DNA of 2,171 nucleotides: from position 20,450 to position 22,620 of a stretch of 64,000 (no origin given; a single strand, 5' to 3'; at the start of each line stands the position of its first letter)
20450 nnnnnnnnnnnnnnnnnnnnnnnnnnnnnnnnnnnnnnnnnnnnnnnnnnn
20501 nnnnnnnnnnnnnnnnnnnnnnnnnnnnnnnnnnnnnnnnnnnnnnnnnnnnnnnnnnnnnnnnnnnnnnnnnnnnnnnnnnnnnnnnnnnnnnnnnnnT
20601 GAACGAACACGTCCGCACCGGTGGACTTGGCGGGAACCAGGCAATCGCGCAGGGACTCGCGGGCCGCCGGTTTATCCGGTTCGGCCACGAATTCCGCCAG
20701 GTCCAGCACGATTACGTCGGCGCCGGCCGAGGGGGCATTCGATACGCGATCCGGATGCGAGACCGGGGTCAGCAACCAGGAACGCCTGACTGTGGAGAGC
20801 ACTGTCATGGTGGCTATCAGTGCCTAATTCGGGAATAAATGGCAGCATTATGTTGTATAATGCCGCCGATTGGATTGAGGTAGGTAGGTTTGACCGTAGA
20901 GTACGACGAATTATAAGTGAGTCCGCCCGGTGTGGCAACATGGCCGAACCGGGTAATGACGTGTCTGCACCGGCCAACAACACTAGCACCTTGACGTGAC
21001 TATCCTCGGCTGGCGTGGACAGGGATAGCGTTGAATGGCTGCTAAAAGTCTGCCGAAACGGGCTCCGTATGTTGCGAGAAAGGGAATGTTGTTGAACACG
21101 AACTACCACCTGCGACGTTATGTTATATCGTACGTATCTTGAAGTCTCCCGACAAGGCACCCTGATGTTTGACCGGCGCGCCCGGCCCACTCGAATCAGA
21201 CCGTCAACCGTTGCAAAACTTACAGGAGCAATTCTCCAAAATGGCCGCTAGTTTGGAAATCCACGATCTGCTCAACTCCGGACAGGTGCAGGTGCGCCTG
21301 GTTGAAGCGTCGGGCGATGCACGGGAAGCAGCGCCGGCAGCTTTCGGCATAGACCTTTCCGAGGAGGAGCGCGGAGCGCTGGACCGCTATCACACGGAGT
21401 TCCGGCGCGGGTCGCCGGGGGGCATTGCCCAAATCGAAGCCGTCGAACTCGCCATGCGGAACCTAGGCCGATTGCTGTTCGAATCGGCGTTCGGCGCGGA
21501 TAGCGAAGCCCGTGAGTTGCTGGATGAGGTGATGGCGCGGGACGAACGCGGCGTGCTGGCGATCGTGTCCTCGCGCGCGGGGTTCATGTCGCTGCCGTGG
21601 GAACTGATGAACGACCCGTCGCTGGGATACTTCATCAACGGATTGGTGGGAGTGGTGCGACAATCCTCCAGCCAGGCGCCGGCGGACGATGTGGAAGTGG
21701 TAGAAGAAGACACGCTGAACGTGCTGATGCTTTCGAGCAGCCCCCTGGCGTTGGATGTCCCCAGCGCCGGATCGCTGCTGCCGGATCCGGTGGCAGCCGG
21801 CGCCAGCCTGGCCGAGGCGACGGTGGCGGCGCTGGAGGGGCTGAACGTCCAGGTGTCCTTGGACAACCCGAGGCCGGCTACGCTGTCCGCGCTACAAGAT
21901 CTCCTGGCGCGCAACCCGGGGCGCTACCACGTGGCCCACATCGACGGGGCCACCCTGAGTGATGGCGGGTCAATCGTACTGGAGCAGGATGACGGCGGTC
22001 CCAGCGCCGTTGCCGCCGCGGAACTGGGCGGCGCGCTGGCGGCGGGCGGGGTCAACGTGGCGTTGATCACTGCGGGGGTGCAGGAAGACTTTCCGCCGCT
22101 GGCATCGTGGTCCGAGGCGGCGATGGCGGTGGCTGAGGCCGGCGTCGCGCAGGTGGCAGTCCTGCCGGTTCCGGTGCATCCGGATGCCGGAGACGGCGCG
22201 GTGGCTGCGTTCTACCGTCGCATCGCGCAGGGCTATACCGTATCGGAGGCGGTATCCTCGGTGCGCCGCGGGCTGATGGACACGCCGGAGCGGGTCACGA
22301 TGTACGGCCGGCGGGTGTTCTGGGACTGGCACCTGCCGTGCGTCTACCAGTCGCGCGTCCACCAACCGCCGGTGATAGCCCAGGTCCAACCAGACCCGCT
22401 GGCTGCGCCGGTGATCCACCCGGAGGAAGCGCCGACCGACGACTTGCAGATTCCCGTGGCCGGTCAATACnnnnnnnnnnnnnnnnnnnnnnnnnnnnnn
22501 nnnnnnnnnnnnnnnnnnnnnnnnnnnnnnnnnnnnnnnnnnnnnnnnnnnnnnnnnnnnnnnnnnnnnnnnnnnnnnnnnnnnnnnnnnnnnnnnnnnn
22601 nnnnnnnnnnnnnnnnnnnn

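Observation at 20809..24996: Solo STAND NTPase (CHAT-like, NB-ARC, TPR) inserted in a metabolic cluster; the catalytic Cys of the caspase-like domain appears to be missing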

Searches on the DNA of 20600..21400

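Call 47: search_rna_families(source=window, start=20600, end=21400, threshold=evalue, max_evalue=1)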
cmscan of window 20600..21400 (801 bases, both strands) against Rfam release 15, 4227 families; matches with E-value up to 1: 0.
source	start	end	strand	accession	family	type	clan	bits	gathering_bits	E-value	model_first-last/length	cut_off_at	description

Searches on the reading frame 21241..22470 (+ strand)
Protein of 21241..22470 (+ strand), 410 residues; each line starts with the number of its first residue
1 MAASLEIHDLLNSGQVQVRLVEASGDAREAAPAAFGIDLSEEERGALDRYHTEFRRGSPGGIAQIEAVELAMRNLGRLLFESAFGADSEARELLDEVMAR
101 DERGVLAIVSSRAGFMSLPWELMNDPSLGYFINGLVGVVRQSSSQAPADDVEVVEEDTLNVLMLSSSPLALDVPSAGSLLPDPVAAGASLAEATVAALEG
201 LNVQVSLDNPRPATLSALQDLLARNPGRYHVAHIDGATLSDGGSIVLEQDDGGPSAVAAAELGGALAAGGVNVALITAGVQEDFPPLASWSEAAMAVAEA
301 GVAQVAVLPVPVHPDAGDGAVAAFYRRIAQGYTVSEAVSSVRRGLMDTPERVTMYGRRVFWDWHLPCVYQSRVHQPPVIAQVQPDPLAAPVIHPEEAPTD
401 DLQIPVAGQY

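Call 25: search_solved_structures(query=window:21241-22470:+, max_evalue=10, show_alignments=3)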
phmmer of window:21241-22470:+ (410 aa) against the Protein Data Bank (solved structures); distinct sequences matched with E-value up to 10: 1.
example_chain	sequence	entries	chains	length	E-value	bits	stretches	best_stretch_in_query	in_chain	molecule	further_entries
3lez_A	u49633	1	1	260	0.71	12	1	39-114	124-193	Beta-lactamase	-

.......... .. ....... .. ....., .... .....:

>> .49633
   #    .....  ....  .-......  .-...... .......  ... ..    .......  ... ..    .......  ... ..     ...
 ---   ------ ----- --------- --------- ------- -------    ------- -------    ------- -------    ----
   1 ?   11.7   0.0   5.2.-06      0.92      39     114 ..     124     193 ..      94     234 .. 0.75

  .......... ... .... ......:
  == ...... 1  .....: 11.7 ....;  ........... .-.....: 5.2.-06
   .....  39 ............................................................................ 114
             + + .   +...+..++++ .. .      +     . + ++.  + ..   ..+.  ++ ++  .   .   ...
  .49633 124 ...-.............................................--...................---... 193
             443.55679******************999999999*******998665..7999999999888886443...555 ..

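Call 32: predict_structure(alignment_id=A1)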
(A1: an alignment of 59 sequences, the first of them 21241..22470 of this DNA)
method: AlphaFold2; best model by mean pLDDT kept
length: 410 residues; sequences in the alignment: 59
mean_pLDDT: 85.0   pTM: 0.86
mean pLDDT of the five models: 85.0, 83.3, 83.1, 82.1, 80.7
residues with pLDDT >= 90: 232; 70-90: 114; 50-70: 35; < 50: 29
segments of 3 or more residues with pLDDT < 50: 178-186, 392-410
pLDDT, mean of each block of 10 residues (from residue 1): 90 93 91 88 84 65 81 93 93 93 92 93 90 92 82 83 85 51 54 94 94 94 96 94 91 93 98 94 86 97 95 85 96 95 84 67 87 93 71 46 39
secondary structure, 60 per line:
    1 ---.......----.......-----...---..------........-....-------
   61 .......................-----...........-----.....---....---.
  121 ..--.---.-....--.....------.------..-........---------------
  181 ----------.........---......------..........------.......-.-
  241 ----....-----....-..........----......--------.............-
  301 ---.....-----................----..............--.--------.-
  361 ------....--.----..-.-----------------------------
elements in order: E4-10 E15-21 E27-29 H41-48 H50-53 H61-83 H89-99 E105-109 H113-116 H131-134 E137-141 E158-165 H191-199 E203-208 H215-224 E231-237 E245-248 E254-257 H259-268 E273-278 H287-299 E304-308 H314-329 H334-347 E367-370

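Call 34: fold_search(model_id=the predicted structure, library=pdb)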
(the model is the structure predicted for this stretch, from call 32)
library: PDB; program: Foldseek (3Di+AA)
matches with E <= 10: 968; with E <= 0.001: 42
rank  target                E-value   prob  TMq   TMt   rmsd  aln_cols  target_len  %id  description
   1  9hma                  9.8e-08  1.00  0.47  0.16   7.5       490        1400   12  Cryo-EM structure of apo human separase (released 2025-09-03)
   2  9hm7                  1.3e-07  1.00  0.46  0.17   7.7       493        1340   12  Cryo-EM structure of apo human separase with the mutation C2029S (released 2025-09-03)
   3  8tl0_C                1.4e-07  1.00  0.36  0.32  22.8       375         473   13  Structure of activated SAVED-CHAT filament (released 2024-03-06)
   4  7x8a_D                1.6e-07  1.00  0.45  0.29   7.2       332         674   10  Cryo-EM structure of a bacterial protein complex (released 2022-11-16)
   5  8tl0_B                3.8e-07  1.00  0.35  0.31  22.9       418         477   12  Structure of activated SAVED-CHAT filament (released 2024-03-06)
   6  9hn0_B                4.9e-07  1.00  0.47  0.14   7.2       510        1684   11  Cryo-EM structure of human separase bound to SCC1 (310-550 aa) (released 2025-09-03)
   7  9hn5_A                4.9e-07  1.00  0.47  0.16   7.6       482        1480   12  Cryo-EM structure of human separase bound to phosphorylated SCC1 (100-320 aa) (released 2025-09-03)
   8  7y8t_B                6.6e-07  1.00  0.48  0.32   7.1       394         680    8  Structure of Cas7-11-crRNA in complex with TPR-CHAT (released 2023-06-28)
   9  8d9h_E                7.0e-07  1.00  0.48  0.32   8.4       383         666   11  gRAMP-TPR-CHAT match PFS target RNA(Craspase) (released 2023-06-14)
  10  7y84_C                7.9e-07  1.00  0.43  0.29   6.3       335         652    8  CryoEM structure of type III-E CRISPR Craspase gRAMP-crRNA in complex with TPR-CHAT protease (released 2022-12-14)
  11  8rw5                  1.1e-06  1.00  0.42  0.22   9.3       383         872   11  Symmetry expansion of dimeric transmembrane anti-sigma factor DdvA (released 2024-11-06)
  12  8d9f_A                1.2e-06  1.00  0.42  0.28   7.1       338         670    9  gRAMP-TPR-CHAT (Craspase) (released 2023-06-14)
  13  8rot_A                1.2e-06  1.00  0.41  0.22   9.0       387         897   12  Cryo-EM structure of the transmembrane anti-sigma factor DdvA (released 2024-11-06)
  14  5u1s_A                1.3e-06  1.00  0.47  0.16   8.7       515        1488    9  Crystal structure of the Saccharomyces cerevisiae separase-securin complex at 3.0 angstrom resolution (released 2017-02-08)
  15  8tl0_A                1.3e-06  1.00  0.35  0.30  23.2       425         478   12  Structure of activated SAVED-CHAT filament (released 2024-03-06)
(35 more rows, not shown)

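Call 38: search_protein_representatives(protein=window:21241-22440:+)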
Query: 400 residues. Proteins with E-value up to 0.001 (for the whole library): 1134; up to 1e-10: 213; up to 1e-30: 19. The best 150 are listed.
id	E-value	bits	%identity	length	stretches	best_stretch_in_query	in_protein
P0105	6.1e-110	384.2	53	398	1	3-373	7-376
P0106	7.4e-89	314.8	65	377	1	163-400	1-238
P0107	7.1e-78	278.7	56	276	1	2-249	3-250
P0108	1.5e-72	261.1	66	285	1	116-325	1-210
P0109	1.5e-59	218.4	42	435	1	3-376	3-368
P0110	3.4e-56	207.3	38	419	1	2-388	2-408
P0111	3.6e-56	207.2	39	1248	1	6-399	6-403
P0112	1.4e-51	192.1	41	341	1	3-342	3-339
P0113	2.6e-48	181.4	62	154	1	2-145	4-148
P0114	6.7e-46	173.5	36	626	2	4-302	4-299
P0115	3.1e-42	161.4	34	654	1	4-396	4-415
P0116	8.1e-39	150.1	89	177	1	320-400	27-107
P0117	3.7e-37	144.7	34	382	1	3-386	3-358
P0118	5.9e-37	144.0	78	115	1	231-322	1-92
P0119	7.3e-34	133.8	39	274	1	2-256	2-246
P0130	2.9e-22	95.7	31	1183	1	16-373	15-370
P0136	4.0e-20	88.6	29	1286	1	12-373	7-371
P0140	8.5e-20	87.6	33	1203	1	12-372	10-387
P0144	1.4e-18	83.6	30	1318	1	31-373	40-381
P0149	4.7e-18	81.8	33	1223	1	34-372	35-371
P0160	1.9e-16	76.6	30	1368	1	63-371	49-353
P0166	3.4e-16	75.7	26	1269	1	14-378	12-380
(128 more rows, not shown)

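Call 51: find_related_loci(query=A1, collection=genome_contigs, flank=6000)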
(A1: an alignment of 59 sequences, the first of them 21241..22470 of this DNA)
Query A1 (410 aa) in genome_contigs; peptide patterns used: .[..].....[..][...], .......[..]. (x = any residue, [..] = any of these).
195 stretches matched a pattern; 143 encode a relative of the query (tblastn E <= 1e-3); the best 80 are kept; 80 distinct loci.
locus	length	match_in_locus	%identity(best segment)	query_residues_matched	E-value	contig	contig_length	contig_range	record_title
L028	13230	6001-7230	92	1-410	0e+0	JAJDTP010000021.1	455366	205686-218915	MAG: Dehalococcoidia bacterium isolate jk18x1bzbins.29 k141_1496062, whole genome shotgun sequence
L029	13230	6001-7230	87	1-410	0e+0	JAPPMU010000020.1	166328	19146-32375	MAG: Chloroflexota bacterium isolate RHO3_bin_54 NODE_190_length_166328_cov_15.884930, whole genome shotgun sequence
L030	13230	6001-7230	90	1-410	0e+0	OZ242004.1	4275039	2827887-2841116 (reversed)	MAG: Dehalococcoidia bacterium isolate 6092164f-d889-4bea-886a-f75bca8a53ef genome assembly, chromosome: 1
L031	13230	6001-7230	82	1-410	0e+0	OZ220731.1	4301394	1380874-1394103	MAG: Dehalococcoidia bacterium isolate 4e89fbe3-e5a8-4f6c-a4f9-b322f53a0d40 genome assembly, chromosome: 1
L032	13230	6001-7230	83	1-410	0e+0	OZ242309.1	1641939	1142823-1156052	MAG: Dehalococcoidia bacterium isolate 566077ff-fea0-4476-9990-131f9c0e49bb genome assembly, chromosome: 2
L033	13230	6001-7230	90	1-410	0e+0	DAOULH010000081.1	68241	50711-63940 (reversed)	MAG TPA_asm: Dehalococcoidia bacterium isolate S8_392 364681, whole genome shotgun sequence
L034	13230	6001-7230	81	1-410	0e+0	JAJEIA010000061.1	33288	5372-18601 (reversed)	MAG: Dehalococcoidia bacterium isolate p16x63bins.3 k141_801008, whole genome shotgun sequence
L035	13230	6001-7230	85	1-410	0e+0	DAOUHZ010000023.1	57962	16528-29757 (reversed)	MAG TPA_asm: Dehalococcoidia bacterium isolate S20_122 k89_600275, whole genome shotgun sequence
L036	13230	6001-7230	79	1-410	0e+0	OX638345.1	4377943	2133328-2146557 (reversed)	MAG: uncultured Dehalococcoidia bacterium isolate 64bd3295-a2ac-4bb0-a587-f708157bf7f0 genome assembly, chromosome: 1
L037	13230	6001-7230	81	1-410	0e+0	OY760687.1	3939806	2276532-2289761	MAG: Dehalococcoidia bacterium isolate f61cd74f-1a2a-4ce7-9ca1-272438b93162 genome assembly, chromosome: 1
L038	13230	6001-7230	81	1-410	0e+0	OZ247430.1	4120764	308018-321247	MAG: Dehalococcoidia bacterium isolate 339727ca-cd9b-4604-b777-057588a3f35a genome assembly, chromosome: 1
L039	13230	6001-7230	80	1-410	0e+0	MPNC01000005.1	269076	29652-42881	MAG: SAR202 cluster bacterium bin87 NODE_34_length_269076_cov_19.4157_ID_67, whole genome shotgun sequence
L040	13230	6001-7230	79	1-410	0e+0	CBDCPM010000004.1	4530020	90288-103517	MAG: Dehalococcoidia bacterium isolate e106aa75-8e7b-471b-8364-be862cd00600 genome assembly, contig: contig_4, whole gen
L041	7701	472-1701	81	1-410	0e+0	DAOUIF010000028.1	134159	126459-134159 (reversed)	MAG TPA_asm: Dehalococcoidia bacterium isolate S24_152 42933, whole genome shotgun sequence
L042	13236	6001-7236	75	1-410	0e+0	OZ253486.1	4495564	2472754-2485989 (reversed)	MAG: Dehalococcoidia bacterium isolate 22d52d86-1ac5-48a8-ba2c-9c03d7305c6a genome assembly, chromosome: 1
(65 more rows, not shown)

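Call 55: search_protein_families(library=pfam, proteins=[P0130, P0136, P0140, P0144, P0149, P0160, P0166], max_evalue=0.0001)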
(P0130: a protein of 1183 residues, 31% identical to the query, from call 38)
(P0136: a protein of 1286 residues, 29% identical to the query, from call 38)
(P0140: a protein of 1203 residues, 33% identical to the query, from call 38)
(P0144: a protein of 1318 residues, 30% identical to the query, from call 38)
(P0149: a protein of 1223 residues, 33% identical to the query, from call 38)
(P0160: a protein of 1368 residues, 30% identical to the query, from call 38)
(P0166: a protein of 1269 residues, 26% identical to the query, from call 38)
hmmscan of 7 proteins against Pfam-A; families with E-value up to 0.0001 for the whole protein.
P0130 (1183 aa): 9 families
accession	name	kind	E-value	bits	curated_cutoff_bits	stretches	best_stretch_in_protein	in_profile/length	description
PF12770.12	CHAT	-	5.5e-23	82.3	24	1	120-349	34-273/289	CHAT domain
PF13424.12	TPR_12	-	4.2e-22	78.6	30.1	3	937-1004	6-75/77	Tetratricopeptide repeat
PF13374.12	TPR_10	-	5.5e-16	58.4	27.5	1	893-928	1-36/42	Tetratricopeptide repeat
PF17874.7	TPR_MalT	-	8.1e-14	52.1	45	1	858-966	87-195/336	MalT-like TPR region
PF00515.34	TPR_1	-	1e-11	44.5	27.8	0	935-964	2-31/34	Tetratricopeptide repeat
PF07719.23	TPR_2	-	2.6e-09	36.9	27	0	894-925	1-32/34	Tetratricopeptide repeat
PF24885.1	TPR_NPHP3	-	1.2e-08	35.1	100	2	872-969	120-218/239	Nephrocystin-3 TPR domain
PF01364.23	Peptidase_C25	-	5.9e-07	29.5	23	1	224-346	230-348/374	Peptidase family C25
PF13191.12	AAA_16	-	3.9e-06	27.9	32.6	1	408-538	2-156/167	AAA ATPase domain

P0136 (1286 aa): 15 families
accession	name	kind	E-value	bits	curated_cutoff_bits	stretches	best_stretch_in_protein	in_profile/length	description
PF13424.12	TPR_12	-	8.6e-69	228.2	30.1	5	1027-1100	2-77/77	Tetratricopeptide repeat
PF13374.12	TPR_10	-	4e-51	170.1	27.5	6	1067-1101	1-35/42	Tetratricopeptide repeat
PF00515.34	TPR_1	-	4.1e-36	121.8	27.8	0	1148-1179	1-32/34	Tetratricopeptide repeat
PF07719.23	TPR_2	-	7.1e-35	116.7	27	0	909-937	2-30/34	Tetratricopeptide repeat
PF13176.12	TPR_7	-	1.1e-34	115.9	27.9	0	910-943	1-34/36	Tetratricopeptide repeat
PF13181.12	TPR_8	-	2.3e-34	115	25.7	0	1108-1139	1-32/34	Tetratricopeptide repeat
PF24885.1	TPR_NPHP3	-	3.5e-28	99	100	3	951-1060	102-215/239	Nephrocystin-3 TPR domain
PF17874.7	TPR_MalT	-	2.9e-21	76.6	45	3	942-1095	34-188/336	MalT-like TPR region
PF12770.12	CHAT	-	4.7e-19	69.3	24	1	91-349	14-272/289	CHAT domain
PF13431.12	TPR_17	-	2.9e-10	40.1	24.4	0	1149-1169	14-34/34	Tetratricopeptide repeat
PF08631.16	SPO22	-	5.1e-08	33.1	27.5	0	878-948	2-75/274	Meiosis protein SPO22/ZIP4 like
PF05729.18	NACHT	-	4e-06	27.2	26.7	1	429-591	2-161/167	NACHT domain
PF10516.15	SHNi-TPR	-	7.4e-06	25.8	21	0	994-1017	7-30/38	SHNi-TPR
PF07721.20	TPR_4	-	1.4e-05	25.7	27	0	991-1013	4-26/26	Tetratricopeptide repeat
PF13191.12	AAA_16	-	9.2e-05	23.4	32.6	0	410-466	2-63/167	AAA ATPase domain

P0140 (1203 aa): 11 families
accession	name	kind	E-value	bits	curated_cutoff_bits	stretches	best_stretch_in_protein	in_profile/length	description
PF13424.12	TPR_12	-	3.5e-31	107.7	30.1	3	1008-1074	8-76/77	Tetratricopeptide repeat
PF12770.12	CHAT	-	3.8e-28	99.2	24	1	114-366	33-272/289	CHAT domain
PF13374.12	TPR_10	-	1.2e-25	89.1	27.5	1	963-994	2-33/42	Tetratricopeptide repeat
PF07719.23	TPR_2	-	4.3e-17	61.2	27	0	1008-1034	6-32/34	Tetratricopeptide repeat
PF13181.12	TPR_8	-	7.3e-17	60.5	25.7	0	1008-1034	6-32/34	Tetratricopeptide repeat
PF00515.34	TPR_1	-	1.2e-16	60.2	27.8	0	1009-1034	7-32/34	Tetratricopeptide repeat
PF13176.12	TPR_7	-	1.3e-13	50.3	27.9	0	965-997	1-33/36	Tetratricopeptide repeat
PF24885.1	TPR_NPHP3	-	9.2e-11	42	100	0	925-997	143-217/239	Nephrocystin-3 TPR domain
PF17874.7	TPR_MalT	-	3.5e-08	33.6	45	1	1009-1158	46-196/336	MalT-like TPR region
PF07721.20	TPR_4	-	6.7e-07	29.8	27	0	1009-1027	7-25/26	Tetratricopeptide repeat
PF13431.12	TPR_17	-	2.2e-05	24.8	24.4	0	1046-1064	16-34/34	Tetratricopeptide repeat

P0144 (1318 aa): 15 families
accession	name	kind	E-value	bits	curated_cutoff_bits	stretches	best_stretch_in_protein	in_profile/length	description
PF12770.12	CHAT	-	5.3e-25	88.9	24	1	119-365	26-274/289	CHAT domain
PF13424.12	TPR_12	-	1.4e-24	86.5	30.1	2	1034-1100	3-71/77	Tetratricopeptide repeat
PF13374.12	TPR_10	-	3.2e-16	59.2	27.5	0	1076-1100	4-28/42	Tetratricopeptide repeat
PF13181.12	TPR_8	-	3.3e-16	58.4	25.7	0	1076-1100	3-27/34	Tetratricopeptide repeat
PF00515.34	TPR_1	-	2e-15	56.3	27.8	0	1074-1100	1-27/34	Tetratricopeptide repeat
PF07719.23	TPR_2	-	8.3e-14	50.9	27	0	1074-1103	1-30/34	Tetratricopeptide repeat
PF13176.12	TPR_7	-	7.5e-09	35.4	27.9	0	1077-1099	2-24/36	Tetratricopeptide repeat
PF13432.12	TPR_16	-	1.5e-08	35.4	32.7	0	1040-1100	3-57/65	Tetratricopeptide repeat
PF01364.23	Peptidase_C25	-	3.3e-07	30.3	23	1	234-357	232-348/374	Peptidase family C25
PF13191.12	AAA_16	-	3.9e-06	27.9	32.6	1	418-555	2-161/167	AAA ATPase domain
PF17874.7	TPR_MalT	-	9.2e-06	25.6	45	0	1040-1235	7-196/336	MalT-like TPR region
PF13428.12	TPR_14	-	1.3e-05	25.8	23.5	0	1077-1103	4-30/44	Tetratricopeptide repeat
PF00004.35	AAA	-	1.6e-05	25.8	21.2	1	440-566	1-110/131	ATPase family associated with various cellular activities (AAA)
PF14938.12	SNAP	-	2.1e-05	24.6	25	0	1031-1106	71-147/282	Soluble NSF attachment protein, SNAP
PF14559.12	TPR_19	-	2.9e-05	24.7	25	0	1057-1100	7-51/68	Tetratricopeptide repeat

P0149 (1223 aa): 10 families
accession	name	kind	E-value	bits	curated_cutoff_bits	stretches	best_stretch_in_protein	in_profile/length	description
PF13424.12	TPR_12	-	9.4e-33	112.7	30.1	5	1026-1097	3-77/77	Tetratricopeptide repeat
PF12770.12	CHAT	-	3.8e-21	76.2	24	1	95-348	19-270/289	CHAT domain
PF13374.12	TPR_10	-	1.2e-13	51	27.5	0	944-974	1-31/42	Tetratricopeptide repeat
PF07719.23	TPR_2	-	2.1e-12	46.6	27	0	1065-1097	1-33/34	Tetratricopeptide repeat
PF00515.34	TPR_1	-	6.2e-11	42.1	27.8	0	1065-1097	1-33/34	Tetratricopeptide repeat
PF24885.1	TPR_NPHP3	-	1.3e-08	34.9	100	0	1066-1175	100-213/239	Nephrocystin-3 TPR domain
PF13176.12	TPR_7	-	4.9e-08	32.9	27.9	0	1068-1101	2-35/36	Tetratricopeptide repeat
PF13181.12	TPR_8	-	8.8e-08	32.2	25.7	0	1145-1174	1-30/34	Tetratricopeptide repeat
PF05729.18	NACHT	-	5.7e-07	30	26.7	1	430-588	3-166/167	NACHT domain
PF13191.12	AAA_16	-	5.6e-06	27.4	32.6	1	410-484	2-85/167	AAA ATPase domain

P0160 (1368 aa): 14 families
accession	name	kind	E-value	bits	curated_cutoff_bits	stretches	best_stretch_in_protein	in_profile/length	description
PF13424.12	TPR_12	-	5.4e-58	193.6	30.1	6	1009-1079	3-75/77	Tetratricopeptide repeat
PF07719.23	TPR_2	-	5.5e-35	117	27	0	1049-1078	1-30/34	Tetratricopeptide repeat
PF13374.12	TPR_10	-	3e-31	106.9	27.5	1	929-961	2-34/42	Tetratricopeptide repeat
PF00515.34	TPR_1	-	9e-26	89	27.8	0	1009-1038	1-30/34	Tetratricopeptide repeat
PF13176.12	TPR_7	-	8.3e-23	78.9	27.9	0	1051-1085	1-35/36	Tetratricopeptide repeat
PF12770.12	CHAT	-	1.9e-21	77.2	24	1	151-333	82-272/289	CHAT domain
PF13181.12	TPR_8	-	6.4e-20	70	25.7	0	971-995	3-27/34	Tetratricopeptide repeat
PF17874.7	TPR_MalT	-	1.7e-17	64.2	45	1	1262-1361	10-111/336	MalT-like TPR region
PF24885.1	TPR_NPHP3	-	5.6e-11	42.7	100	0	880-980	90-194/239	Nephrocystin-3 TPR domain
PF05729.18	NACHT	-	5.2e-10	39.8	26.7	1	413-581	2-166/167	NACHT domain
PF14938.12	SNAP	-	1.8e-09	38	25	0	864-995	50-181/282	Soluble NSF attachment protein, SNAP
PF10602.15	RPN7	-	4.3e-07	30.2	29.6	0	1050-1154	37-138/174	26S proteasome subunit RPN7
PF14559.12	TPR_19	-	6.8e-06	26.8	25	0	944-995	6-51/68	Tetratricopeptide repeat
PF13401.12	AAA_22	-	2.6e-05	25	27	0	410-544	4-119/130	AAA domain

P0166 (1269 aa): 11 families
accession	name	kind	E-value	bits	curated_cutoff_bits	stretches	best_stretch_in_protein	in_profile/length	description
PF13424.12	TPR_12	-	1.4e-36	125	30.1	4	1110-1181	4-77/77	Tetratricopeptide repeat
PF12770.12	CHAT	-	1.3e-22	81.1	24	1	102-353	25-272/289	CHAT domain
PF00515.34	TPR_1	-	2.5e-19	68.6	27.8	0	913-940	5-32/34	Tetratricopeptide repeat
PF07719.23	TPR_2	-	9.3e-19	66.4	27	0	1151-1178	3-30/34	Tetratricopeptide repeat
PF13374.12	TPR_10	-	1.4e-16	60.4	27.5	0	1152-1182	5-35/42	Tetratricopeptide repeat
PF13181.12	TPR_8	-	3.2e-13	49.1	25.7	0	1151-1178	3-30/34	Tetratricopeptide repeat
PF24885.1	TPR_NPHP3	-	1.3e-12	48.1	100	2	983-1098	93-212/239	Nephrocystin-3 TPR domain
PF17874.7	TPR_MalT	-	1e-09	38.6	45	1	1007-1175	19-187/336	MalT-like TPR region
PF13176.12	TPR_7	-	1.5e-08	34.5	27.9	0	914-944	4-34/36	Tetratricopeptide repeat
PF14938.12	SNAP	-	2.4e-08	34.2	25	0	971-1095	57-181/282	Soluble NSF attachment protein, SNAP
PF13428.12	TPR_14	-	8.7e-06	26.4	23.5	0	1151-1187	3-39/44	Tetratricopeptide repeat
